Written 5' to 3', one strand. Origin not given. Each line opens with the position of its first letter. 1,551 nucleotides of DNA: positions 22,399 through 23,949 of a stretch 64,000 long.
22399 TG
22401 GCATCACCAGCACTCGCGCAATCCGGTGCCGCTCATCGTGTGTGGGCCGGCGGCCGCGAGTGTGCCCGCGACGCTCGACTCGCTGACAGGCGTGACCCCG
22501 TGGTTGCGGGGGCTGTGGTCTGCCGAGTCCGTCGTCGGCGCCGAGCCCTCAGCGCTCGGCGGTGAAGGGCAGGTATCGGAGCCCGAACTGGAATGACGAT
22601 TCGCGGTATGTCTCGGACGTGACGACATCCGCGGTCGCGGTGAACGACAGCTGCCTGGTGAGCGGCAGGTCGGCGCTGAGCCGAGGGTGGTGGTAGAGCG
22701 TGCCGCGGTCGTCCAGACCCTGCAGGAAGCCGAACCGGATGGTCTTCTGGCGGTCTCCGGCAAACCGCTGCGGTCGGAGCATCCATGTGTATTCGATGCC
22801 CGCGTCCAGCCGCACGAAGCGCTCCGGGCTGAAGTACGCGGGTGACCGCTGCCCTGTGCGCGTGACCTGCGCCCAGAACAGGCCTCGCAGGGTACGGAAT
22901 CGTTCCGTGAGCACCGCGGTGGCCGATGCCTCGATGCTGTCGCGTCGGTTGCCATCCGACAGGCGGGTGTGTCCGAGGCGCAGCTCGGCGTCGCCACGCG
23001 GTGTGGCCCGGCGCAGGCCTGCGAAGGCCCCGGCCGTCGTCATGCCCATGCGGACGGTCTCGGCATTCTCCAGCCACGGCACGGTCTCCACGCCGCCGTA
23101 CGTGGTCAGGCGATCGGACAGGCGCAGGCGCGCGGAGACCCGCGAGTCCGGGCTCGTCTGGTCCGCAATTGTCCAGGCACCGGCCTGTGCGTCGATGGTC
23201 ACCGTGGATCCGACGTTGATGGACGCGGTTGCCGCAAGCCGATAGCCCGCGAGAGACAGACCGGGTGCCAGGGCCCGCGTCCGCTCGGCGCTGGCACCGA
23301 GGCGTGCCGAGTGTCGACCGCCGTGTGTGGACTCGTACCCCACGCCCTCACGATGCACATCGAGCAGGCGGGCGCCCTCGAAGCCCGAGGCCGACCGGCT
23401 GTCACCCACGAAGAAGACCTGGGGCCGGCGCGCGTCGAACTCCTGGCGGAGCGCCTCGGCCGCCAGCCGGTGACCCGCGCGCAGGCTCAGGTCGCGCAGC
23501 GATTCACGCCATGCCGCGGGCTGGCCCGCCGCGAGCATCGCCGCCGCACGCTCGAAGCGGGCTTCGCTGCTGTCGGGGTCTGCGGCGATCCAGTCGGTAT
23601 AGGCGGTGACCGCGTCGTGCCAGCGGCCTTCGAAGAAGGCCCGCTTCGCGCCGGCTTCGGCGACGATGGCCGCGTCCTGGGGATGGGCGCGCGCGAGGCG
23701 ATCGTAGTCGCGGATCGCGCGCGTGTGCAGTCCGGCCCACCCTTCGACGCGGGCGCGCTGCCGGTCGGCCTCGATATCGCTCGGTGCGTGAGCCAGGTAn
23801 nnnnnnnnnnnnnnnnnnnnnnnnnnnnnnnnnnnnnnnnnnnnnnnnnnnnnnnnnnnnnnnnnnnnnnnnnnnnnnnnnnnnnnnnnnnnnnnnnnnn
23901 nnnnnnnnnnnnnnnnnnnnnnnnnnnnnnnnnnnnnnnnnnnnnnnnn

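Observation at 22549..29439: BcsA-like/PilZ synthase, small TM-TPR protein and giant TPR + beta-barrel protein with no BcsB: candidate minimal c-di-GMP-gated exopolysaccharide secretion system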

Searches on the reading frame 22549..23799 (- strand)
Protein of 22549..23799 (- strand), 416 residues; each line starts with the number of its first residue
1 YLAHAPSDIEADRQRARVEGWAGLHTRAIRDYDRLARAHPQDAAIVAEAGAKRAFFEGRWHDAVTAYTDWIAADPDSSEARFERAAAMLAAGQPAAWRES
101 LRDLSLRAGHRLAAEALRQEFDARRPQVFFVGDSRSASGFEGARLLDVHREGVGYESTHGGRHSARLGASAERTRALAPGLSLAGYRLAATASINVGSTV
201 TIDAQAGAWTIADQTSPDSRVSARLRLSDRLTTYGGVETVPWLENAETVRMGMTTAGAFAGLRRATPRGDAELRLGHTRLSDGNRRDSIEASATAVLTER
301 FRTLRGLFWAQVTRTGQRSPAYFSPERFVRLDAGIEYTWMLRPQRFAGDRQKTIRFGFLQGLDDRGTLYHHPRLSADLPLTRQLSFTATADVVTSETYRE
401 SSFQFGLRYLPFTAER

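Call 22: search_protein_representatives(protein=window:22549-23799:-)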
Query: 416 residues. Proteins with E-value up to 0.001 (for the whole library): 283; up to 1e-10: 99; up to 1e-30: 57. The best 150 are listed.
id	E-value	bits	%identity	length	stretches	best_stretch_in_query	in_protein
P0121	6.4e-268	904.6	96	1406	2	1-416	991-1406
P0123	3.7e-108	378.6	45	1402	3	1-413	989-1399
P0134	3.3e-96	339.3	44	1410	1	1-408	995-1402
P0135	3.8e-73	263.3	38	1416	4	1-405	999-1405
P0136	9.7e-73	262.0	40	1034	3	1-414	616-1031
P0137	7.3e-72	259.1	39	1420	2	1-409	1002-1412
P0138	9.0e-72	258.8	39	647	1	1-405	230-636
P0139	2.9e-70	253.8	39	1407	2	1-407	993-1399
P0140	6.9e-70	252.6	37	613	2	1-411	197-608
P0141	6.0e-69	249.5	37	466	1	1-408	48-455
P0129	1.2e-68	248.5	39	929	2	1-410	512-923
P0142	2.9e-68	247.2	41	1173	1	1-405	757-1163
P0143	2.3e-67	244.3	40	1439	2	1-408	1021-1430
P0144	1.5e-66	241.7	38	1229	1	1-407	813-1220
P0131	2.6e-66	240.8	40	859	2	1-408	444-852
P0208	1.3e-16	77.2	31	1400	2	1-408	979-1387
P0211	3.8e-14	69.1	27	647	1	1-405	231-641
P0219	6.4e-12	61.7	24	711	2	7-395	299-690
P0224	6.6e-11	58.4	29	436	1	114-408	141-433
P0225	1.0e-10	57.8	24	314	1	144-408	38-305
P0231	1.4e-09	54.0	28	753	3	3-350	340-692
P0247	4.8e-08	49.0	25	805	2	9-368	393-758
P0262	2.3e-07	46.8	28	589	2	13-370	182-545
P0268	3.4e-07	46.2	23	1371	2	1-346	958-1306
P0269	3.6e-07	46.1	27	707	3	6-402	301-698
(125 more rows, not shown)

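Call 23: search_protein_families(library=ncbifam, proteins=[P0211, P0219, P0231, P0247, P0262, P0269, P0268, P0208, P0225, P0224], max_evalue=0.001)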
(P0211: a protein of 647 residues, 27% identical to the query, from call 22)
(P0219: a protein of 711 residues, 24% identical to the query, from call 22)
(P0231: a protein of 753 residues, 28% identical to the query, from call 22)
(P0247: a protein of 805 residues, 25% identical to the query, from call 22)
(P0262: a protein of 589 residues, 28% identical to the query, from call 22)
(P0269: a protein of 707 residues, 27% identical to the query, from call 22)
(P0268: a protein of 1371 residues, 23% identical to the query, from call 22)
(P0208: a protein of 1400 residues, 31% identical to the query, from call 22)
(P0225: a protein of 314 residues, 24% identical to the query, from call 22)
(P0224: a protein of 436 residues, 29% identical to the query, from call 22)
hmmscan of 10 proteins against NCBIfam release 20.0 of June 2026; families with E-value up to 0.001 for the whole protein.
P0211 (647 aa): 8 families
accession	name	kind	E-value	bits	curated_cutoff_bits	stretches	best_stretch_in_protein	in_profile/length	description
TIGR02917.1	PEP_TPR_lipo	equivalog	5.8e-16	57.6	312.2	2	177-273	711-804/899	XrtA/PEP-CTERM system TPR-repeat protein PrsT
TIGR03939.1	PGA_TPR_OMP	equivalog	1.1e-14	53.7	366.65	1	484-573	634-725/800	poly-beta-1,6 N-acetyl-D-glucosamine export porin PgaA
NF008520.0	PRK11447.1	equivalog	3.1e-07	28.6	858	0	44-145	579-686/1157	cellulose synthase complex outer membrane protein BcsC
NF033920.0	C39_PA2778_fam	equivalog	1.3e-06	28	150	0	252-349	129-231/255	PA2778 family cysteine peptidase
NF007468.0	PRK10049.1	equivalog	1.9e-06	26.4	1043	0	484-573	651-742/817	poly-beta-1,6 N-acetyl-D-glucosamine export porin PgaA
NF053607.1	CHU_0125_OmpA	equivalog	0.00041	19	620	0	276-355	21-100/639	CHU_0125 family OmpA-like outer membrane integrity protein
TIGR02795.1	tol_pal_ybgF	equivalog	0.00055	20.5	90.1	0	274-348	2-79/119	tol-pal system protein YbgF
NF040959.1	MamA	equivalog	0.00083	18.8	200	0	262-349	25-112/204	magnetosome protein MamA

P0219 (711 aa): 11 families
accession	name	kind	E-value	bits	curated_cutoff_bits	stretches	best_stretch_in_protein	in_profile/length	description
TIGR02917.1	PEP_TPR_lipo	equivalog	1.3e-22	79.6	312.2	2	153-406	551-806/899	XrtA/PEP-CTERM system TPR-repeat protein PrsT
NF040959.1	MamA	equivalog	9.6e-19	67.6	200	2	137-230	39-136/204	magnetosome protein MamA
TIGR03939.1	PGA_TPR_OMP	equivalog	1.9e-10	39.7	366.65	0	35-137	92-194/800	poly-beta-1,6 N-acetyl-D-glucosamine export porin PgaA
TIGR02795.1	tol_pal_ybgF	equivalog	8.2e-10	39.3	90.1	0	370-413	39-82/119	tol-pal system protein YbgF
NF052415.1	T3SS_chap_SctY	equivalog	3.7e-09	37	70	0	175-234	13-75/106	type III secretion apparatus assembly chaperone SctY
TIGR02552.1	LcrH_SycD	equivalog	4.1e-08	33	104.8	0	245-328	30-113/136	SycD/LcrH family type III secretion system chaperone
NF008757.0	PRK11788.1-5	equivalog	8.9e-08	31.7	363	0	369-413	106-150/388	lipopolysaccharide assembly protein LapB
NF053607.1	CHU_0125_OmpA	equivalog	2e-06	26.6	620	0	348-425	63-142/639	CHU_0125 family OmpA-like outer membrane integrity protein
TIGR02521.1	type_IV_pilW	equivalog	1.7e-05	24.5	154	1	245-404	43-203/234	type IV pilus biogenesis/stability protein PilW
TIGR00540.1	TPR_hemY_coli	hypoth_equivalog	4.2e-05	22.5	142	0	359-412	315-367/385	heme biosynthesis-associated TPR protein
NF008756.0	PRK11788.1-4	equivalog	0.00011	21.3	474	0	370-416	107-157/389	lipopolysaccharide assembly protein LapB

P0231 (753 aa): 13 families
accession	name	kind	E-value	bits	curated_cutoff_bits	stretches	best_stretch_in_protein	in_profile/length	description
TIGR02917.1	PEP_TPR_lipo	equivalog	1.3e-24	86.2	312.2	2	42-197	706-858/899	XrtA/PEP-CTERM system TPR-repeat protein PrsT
NF040959.1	MamA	equivalog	8.5e-14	51.5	200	1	367-458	23-114/204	magnetosome protein MamA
TIGR02552.1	LcrH_SycD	equivalog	5.3e-13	48.8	104.8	0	133-244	9-120/136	SycD/LcrH family type III secretion system chaperone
TIGR03939.1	PGA_TPR_OMP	equivalog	2.1e-10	39.5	366.65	1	41-152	88-198/800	poly-beta-1,6 N-acetyl-D-glucosamine export porin PgaA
NF033920.0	C39_PA2778_fam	equivalog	1.8e-09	37.4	150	1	68-155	150-237/255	PA2778 family cysteine peptidase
NF053607.1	CHU_0125_OmpA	equivalog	1e-06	27.6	620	1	361-449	34-121/639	CHU_0125 family OmpA-like outer membrane integrity protein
TIGR00540.1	TPR_hemY_coli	hypoth_equivalog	2.6e-06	26.5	142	0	406-461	317-372/385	heme biosynthesis-associated TPR protein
NF011721.1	PRK15174.1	equivalog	1e-05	24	1200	0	85-195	261-371/656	Vi polysaccharide transport protein VexE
TIGR02795.1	tol_pal_ybgF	equivalog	2.1e-05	25.1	90.1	0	416-455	40-79/119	tol-pal system protein YbgF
NF033762.1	social_mot_Tgl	equivalog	2.2e-05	23.9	225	0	88-150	45-108/252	social motility TPR repeat lipoprotein Tgl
NF052400.1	M48_BAM_BepA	equivalog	6.6e-05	21.9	570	0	194-304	325-435/483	beta-barrel assembly-enhancing protease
NF033758.1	gliding_GltE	equivalog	9e-05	21.6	225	1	44-141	261-358/411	adventurous gliding motility TPR repeat lipoprotein GltE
NF040561.1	PrimPol_Msp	equivalog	0.00024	19.8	200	0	50-149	2-92/515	CRISPR-associated primase-polymerase type A1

P0247 (805 aa): 15 families
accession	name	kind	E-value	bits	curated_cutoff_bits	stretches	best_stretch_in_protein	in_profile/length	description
TIGR02917.1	PEP_TPR_lipo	equivalog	1.5e-21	76.1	312.2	2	296-499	132-332/899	XrtA/PEP-CTERM system TPR-repeat protein PrsT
NF040959.1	MamA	equivalog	2.4e-17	63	200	1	444-501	53-110/204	magnetosome protein MamA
NF052415.1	T3SS_chap_SctY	equivalog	2e-12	47.6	70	0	38-96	9-67/106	type III secretion apparatus assembly chaperone SctY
TIGR02552.1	LcrH_SycD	equivalog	3.1e-12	46.4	104.8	0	22-95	39-112/136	SycD/LcrH family type III secretion system chaperone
TIGR02795.1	tol_pal_ybgF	equivalog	1.1e-11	45.4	90.1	0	437-509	11-86/119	tol-pal system protein YbgF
TIGR03939.1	PGA_TPR_OMP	equivalog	2.2e-11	42.7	366.65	1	399-733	401-728/800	poly-beta-1,6 N-acetyl-D-glucosamine export porin PgaA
NF033920.0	C39_PA2778_fam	equivalog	7e-09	35.5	150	0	18-91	173-246/255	PA2778 family cysteine peptidase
NF047371.1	FlcA_CTERM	equivalog_domain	1.3e-08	33.9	300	1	405-490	167-258/646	periplasmic flagellar collar protein FlcA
TIGR00540.1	TPR_hemY_coli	hypoth_equivalog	2.6e-07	29.7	142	1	446-509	310-369/385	heme biosynthesis-associated TPR protein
NF053607.1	CHU_0125_OmpA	equivalog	2.6e-07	29.6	620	0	406-522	32-147/639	CHU_0125 family OmpA-like outer membrane integrity protein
TIGR02521.1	type_IV_pilW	equivalog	5.2e-07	29.5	154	0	445-492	152-199/234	type IV pilus biogenesis/stability protein PilW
NF052400.1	M48_BAM_BepA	equivalog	8.2e-06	24.8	570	0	236-384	286-436/483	beta-barrel assembly-enhancing protease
NF033758.1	gliding_GltE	equivalog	1.6e-05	24.1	225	0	298-494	127-322/411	adventurous gliding motility TPR repeat lipoprotein GltE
TIGR03302.1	OM_YfiO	subfamily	0.0002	20.9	81.4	0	436-507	45-115/239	outer membrane protein assembly factor BamD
NF047507.1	TPR_BatC_Lepto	exception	0.00035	20.1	175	0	440-504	74-138/214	TPR repeat-containing protein BatC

P0262 (589 aa): 3 families
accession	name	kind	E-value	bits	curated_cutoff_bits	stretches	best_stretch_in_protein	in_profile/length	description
TIGR03939.1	PGA_TPR_OMP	equivalog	2.7e-11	42.4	366.65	1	231-475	447-684/800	poly-beta-1,6 N-acetyl-D-glucosamine export porin PgaA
TIGR02917.1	PEP_TPR_lipo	equivalog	1.4e-09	36.4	312.2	1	197-292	450-544/899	XrtA/PEP-CTERM system TPR-repeat protein PrsT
TIGR02521.1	type_IV_pilW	equivalog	0.0007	19.2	154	0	137-283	58-205/234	type IV pilus biogenesis/stability protein PilW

P0269 (707 aa): 10 families
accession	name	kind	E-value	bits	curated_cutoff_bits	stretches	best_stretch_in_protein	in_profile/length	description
TIGR02917.1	PEP_TPR_lipo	equivalog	1.7e-20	72.5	312.2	2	78-337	547-803/899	XrtA/PEP-CTERM system TPR-repeat protein PrsT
TIGR03939.1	PGA_TPR_OMP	equivalog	4.1e-19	68.3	366.65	3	200-308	393-501/800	poly-beta-1,6 N-acetyl-D-glucosamine export porin PgaA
NF052400.1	M48_BAM_BepA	equivalog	1.2e-14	54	570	1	38-177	280-420/483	beta-barrel assembly-enhancing protease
NF033920.0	C39_PA2778_fam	equivalog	1.1e-08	34.8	150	0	319-401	171-252/255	PA2778 family cysteine peptidase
TIGR02552.1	LcrH_SycD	equivalog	2.4e-08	33.8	104.8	0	348-408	27-87/136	SycD/LcrH family type III secretion system chaperone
NF040959.1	MamA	equivalog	3.1e-08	33.3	200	0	180-279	49-148/204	magnetosome protein MamA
NF052415.1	T3SS_chap_SctY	equivalog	1.2e-05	25.7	70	1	95-164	3-72/106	type III secretion apparatus assembly chaperone SctY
TIGR02521.1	type_IV_pilW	equivalog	1.9e-05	24.4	154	0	350-412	42-104/234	type IV pilus biogenesis/stability protein PilW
NF033762.1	social_mot_Tgl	equivalog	3e-05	23.5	225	0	355-399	82-126/252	social motility TPR repeat lipoprotein Tgl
NF007468.0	PRK10049.1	equivalog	0.00053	18.3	1043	0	143-279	78-211/817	poly-beta-1,6 N-acetyl-D-glucosamine export porin PgaA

P0268 (1371 aa): 19 families
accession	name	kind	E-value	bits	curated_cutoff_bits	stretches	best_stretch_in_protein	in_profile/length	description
TIGR02917.1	PEP_TPR_lipo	equivalog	1.1e-59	202.3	312.2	6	38-367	506-823/899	XrtA/PEP-CTERM system TPR-repeat protein PrsT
NF040959.1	MamA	equivalog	2.6e-36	125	200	3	320-405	79-163/204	magnetosome protein MamA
TIGR03939.1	PGA_TPR_OMP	equivalog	3.8e-35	121.3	366.65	4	711-802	380-474/800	poly-beta-1,6 N-acetyl-D-glucosamine export porin PgaA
NF008520.0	PRK11447.1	equivalog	1.4e-18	66.2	858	2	35-171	116-249/1157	cellulose synthase complex outer membrane protein BcsC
NF047371.1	FlcA_CTERM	equivalog_domain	7.2e-14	51.2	300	1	567-789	138-379/646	periplasmic flagellar collar protein FlcA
NF007468.0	PRK10049.1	equivalog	9e-14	50.6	1043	0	710-824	395-513/817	poly-beta-1,6 N-acetyl-D-glucosamine export porin PgaA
NF052400.1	M48_BAM_BepA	equivalog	1.5e-13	50.3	570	1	349-501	274-427/483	beta-barrel assembly-enhancing protease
NF008757.0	PRK11788.1-5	equivalog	2.6e-12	46.6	363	0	622-791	183-351/388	lipopolysaccharide assembly protein LapB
TIGR02552.1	LcrH_SycD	equivalog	8.9e-12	44.9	104.8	0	336-405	7-76/136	SycD/LcrH family type III secretion system chaperone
NF033920.0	C39_PA2778_fam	equivalog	4.6e-10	39.3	150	0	574-646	179-251/255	PA2778 family cysteine peptidase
NF033758.1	gliding_GltE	equivalog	9.3e-10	38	225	0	588-667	125-202/411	adventurous gliding motility TPR repeat lipoprotein GltE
TIGR02521.1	type_IV_pilW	equivalog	1.7e-08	34.3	154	0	348-518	32-204/234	type IV pilus biogenesis/stability protein PilW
NF008756.0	PRK11788.1-4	equivalog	1.9e-08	33.7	474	0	349-518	109-281/389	lipopolysaccharide assembly protein LapB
NF011721.1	PRK15174.1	equivalog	9.7e-08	30.6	1200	0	218-507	84-376/656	Vi polysaccharide transport protein VexE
NF033762.1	social_mot_Tgl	equivalog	7.8e-07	28.7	225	0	884-964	51-132/252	social motility TPR repeat lipoprotein Tgl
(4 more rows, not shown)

P0208 (1400 aa): 3 families
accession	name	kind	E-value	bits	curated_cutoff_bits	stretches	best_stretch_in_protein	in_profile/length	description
TIGR02917.1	PEP_TPR_lipo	equivalog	2.1e-10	39.2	312.2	1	712-1080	116-490/899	XrtA/PEP-CTERM system TPR-repeat protein PrsT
TIGR03939.1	PGA_TPR_OMP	equivalog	3.9e-07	28.7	366.65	1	945-1069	387-510/800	poly-beta-1,6 N-acetyl-D-glucosamine export porin PgaA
NF040959.1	MamA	equivalog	2.4e-05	23.9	200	1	960-1075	44-159/204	magnetosome protein MamA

P0225 (314 aa): 1 family
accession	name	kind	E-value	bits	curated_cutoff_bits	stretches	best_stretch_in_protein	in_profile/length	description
TIGR03939.1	PGA_TPR_OMP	equivalog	7.5e-07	27.7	366.65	1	110-224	596-711/800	poly-beta-1,6 N-acetyl-D-glucosamine export porin PgaA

P0224 (436 aa): 0 families
